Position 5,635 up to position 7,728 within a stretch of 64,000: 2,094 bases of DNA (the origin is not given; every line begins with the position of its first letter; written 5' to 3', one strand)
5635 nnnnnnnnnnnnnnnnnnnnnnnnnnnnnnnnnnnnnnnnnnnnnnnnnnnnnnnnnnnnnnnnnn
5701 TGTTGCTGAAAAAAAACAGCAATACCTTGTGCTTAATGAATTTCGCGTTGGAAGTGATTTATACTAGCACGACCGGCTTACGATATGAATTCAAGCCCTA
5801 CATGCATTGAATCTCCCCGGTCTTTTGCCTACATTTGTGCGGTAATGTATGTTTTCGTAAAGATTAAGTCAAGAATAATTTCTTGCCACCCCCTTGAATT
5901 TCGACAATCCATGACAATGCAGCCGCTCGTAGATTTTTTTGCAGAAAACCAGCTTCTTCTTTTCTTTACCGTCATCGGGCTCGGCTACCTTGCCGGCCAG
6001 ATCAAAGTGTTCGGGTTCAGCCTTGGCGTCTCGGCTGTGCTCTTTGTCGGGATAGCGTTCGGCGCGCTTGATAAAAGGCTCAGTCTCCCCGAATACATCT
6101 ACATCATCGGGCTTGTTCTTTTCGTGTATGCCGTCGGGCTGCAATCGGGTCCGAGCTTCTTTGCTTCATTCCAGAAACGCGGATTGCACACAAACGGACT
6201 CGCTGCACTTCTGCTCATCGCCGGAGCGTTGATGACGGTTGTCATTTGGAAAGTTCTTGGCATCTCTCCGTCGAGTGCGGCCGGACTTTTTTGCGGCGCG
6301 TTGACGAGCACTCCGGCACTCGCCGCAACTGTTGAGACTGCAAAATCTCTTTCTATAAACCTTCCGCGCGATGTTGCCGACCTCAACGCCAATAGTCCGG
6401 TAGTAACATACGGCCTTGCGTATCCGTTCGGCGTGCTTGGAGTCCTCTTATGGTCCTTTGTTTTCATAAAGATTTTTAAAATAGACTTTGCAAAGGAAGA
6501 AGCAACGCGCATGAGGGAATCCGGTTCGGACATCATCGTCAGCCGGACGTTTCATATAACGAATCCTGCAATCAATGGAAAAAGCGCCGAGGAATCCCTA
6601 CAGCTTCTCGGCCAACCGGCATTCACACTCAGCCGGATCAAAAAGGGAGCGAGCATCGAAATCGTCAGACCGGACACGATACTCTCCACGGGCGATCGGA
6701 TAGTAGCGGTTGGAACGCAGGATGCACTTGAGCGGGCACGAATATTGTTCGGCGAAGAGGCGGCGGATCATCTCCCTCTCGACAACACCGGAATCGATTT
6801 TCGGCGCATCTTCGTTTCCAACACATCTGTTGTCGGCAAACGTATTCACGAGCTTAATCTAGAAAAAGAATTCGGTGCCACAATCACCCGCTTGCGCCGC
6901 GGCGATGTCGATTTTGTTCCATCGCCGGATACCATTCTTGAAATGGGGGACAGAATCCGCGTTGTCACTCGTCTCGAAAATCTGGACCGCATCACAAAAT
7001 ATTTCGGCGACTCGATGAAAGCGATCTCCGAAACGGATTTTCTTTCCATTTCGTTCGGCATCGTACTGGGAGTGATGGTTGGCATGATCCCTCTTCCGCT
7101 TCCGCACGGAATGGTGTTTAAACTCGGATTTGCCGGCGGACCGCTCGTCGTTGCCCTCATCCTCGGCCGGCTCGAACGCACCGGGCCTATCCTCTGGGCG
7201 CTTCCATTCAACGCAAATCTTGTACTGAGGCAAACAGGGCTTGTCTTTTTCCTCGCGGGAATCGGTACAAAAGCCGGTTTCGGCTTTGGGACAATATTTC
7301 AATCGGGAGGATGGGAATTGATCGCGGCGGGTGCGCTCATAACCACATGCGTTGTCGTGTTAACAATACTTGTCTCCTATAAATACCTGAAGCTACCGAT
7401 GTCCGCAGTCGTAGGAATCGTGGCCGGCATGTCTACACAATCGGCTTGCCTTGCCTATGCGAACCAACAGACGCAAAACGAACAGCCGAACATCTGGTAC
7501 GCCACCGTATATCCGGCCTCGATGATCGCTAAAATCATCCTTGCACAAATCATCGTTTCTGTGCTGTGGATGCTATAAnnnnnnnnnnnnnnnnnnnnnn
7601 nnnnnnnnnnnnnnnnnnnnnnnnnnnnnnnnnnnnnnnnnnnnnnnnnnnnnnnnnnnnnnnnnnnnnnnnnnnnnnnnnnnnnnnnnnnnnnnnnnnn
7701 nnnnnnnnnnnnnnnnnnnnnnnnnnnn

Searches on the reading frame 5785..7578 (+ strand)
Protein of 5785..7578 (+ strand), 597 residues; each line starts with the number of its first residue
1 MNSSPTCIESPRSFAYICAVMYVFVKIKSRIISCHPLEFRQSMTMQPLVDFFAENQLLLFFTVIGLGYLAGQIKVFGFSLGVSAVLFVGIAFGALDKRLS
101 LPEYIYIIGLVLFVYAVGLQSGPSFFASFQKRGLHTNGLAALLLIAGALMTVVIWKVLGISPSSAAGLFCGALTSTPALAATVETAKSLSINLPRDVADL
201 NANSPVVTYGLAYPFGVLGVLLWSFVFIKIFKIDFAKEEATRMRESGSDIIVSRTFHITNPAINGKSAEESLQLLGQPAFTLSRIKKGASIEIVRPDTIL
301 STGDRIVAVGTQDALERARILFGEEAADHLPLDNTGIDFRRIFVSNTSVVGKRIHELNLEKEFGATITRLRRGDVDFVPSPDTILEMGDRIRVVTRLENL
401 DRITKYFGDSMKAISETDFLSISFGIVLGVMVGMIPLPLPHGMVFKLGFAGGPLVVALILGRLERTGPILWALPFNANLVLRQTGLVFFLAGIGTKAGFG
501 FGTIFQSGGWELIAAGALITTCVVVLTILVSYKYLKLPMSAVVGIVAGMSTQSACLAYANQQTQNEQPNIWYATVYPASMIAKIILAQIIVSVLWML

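Call 25: find_encoding_contigs(protein=window:5785-7578:+, flank=10000, max_places=6)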
Protein window:5785-7578:+ (597 aa): no gene with exactly this product is on record in the collection.

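Call 26: search_protein_families(library=pfam, proteins=[window:5785-7578:+])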
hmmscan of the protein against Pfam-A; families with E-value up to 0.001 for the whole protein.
window:5785-7578:+ (597 aa): 2 families
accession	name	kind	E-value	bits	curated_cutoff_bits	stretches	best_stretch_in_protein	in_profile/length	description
PF06826.17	Asp-Al_Ex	-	3.6e-75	251.8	27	2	422-591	2-166/167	Predicted Permease Membrane Region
PF02080.26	TrkA_C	-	2.1e-23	82.5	27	2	343-408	6-71/71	TrkA-C domain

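Call 62: find_homologous_proteins(query=window:5785-7578:+, max_evalue=1e-100)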
Query window:5785-7578:+ (597 aa): 3779 proteins with E <= 1e-100 among 8000 candidates; the best 120 are listed.
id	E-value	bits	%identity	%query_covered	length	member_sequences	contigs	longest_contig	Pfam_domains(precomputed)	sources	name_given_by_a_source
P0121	0.0e+0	1157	95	93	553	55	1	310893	PF02080.27,PF06826.18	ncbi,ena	-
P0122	0.0e+0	1121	92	93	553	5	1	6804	PF02080.27,PF06826.18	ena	-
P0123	0.0e+0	1104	90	92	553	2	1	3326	PF02080.27,PF06826.18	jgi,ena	-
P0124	0.0e+0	1092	89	92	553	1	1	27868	PF02080.27,PF06826.18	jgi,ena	-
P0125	0.0e+0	1085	89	93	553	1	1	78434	PF02080.27,PF06826.18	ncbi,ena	-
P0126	0.0e+0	1027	84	93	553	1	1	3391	PF02080.27,PF06826.18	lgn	-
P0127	0.0e+0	1025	84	93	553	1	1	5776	PF02080.27,PF06826.18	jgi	jgi:putative transport protein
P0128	0.0e+0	1022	83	93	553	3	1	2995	PF02080.27,PF06826.18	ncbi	-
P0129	0.0e+0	1022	84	93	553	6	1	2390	PF02080.27,PF06826.18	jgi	jgi:putative transport protein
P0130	0.0e+0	1021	83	93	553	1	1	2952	PF02080.27,PF06826.18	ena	-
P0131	0.0e+0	1019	83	93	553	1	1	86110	PF02080.27,PF06826.18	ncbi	-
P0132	0.0e+0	1017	84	93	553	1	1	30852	PF02080.27,PF06826.18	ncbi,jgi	jgi:putative transport protein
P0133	0.0e+0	1014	83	93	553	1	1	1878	PF02080.27,PF06826.18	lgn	-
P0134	0.0e+0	1014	83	93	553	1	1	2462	PF02080.27,PF06826.18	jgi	jgi:putative transport protein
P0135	0.0e+0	1013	83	93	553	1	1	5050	PF02080.27,PF06826.18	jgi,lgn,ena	-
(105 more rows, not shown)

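Call 65: find_encoding_contigs(protein=window:5917-7578:+, flank=2500, max_places=10)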
Protein window:5917-7578:+ (553 aa): no gene with exactly this product is on record in the collection.

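Call 66: find_encoding_contigs(protein=P0121, flank=2500, max_places=10)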
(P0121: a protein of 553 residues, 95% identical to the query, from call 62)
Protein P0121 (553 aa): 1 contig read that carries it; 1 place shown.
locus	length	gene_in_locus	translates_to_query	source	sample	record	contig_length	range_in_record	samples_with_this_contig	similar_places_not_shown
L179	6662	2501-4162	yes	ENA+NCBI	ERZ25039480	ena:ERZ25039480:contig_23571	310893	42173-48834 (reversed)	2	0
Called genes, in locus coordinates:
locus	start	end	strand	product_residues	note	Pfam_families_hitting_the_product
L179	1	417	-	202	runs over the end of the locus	PF00034:Cytochrom_C (weak)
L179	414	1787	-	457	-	PF00034:Cytochrom_C, PF13442:Cytochrome_CBB3, PF00034:Cytochrom_C, PF13442:Cytochrome_CBB3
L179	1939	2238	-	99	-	-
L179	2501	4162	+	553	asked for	PF06826:Asp-Al_Ex, PF02080:TrkA_C, PF06826:Asp-Al_Ex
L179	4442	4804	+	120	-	PF13560:HTH_31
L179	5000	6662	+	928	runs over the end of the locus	PF04851:ResIII (faint)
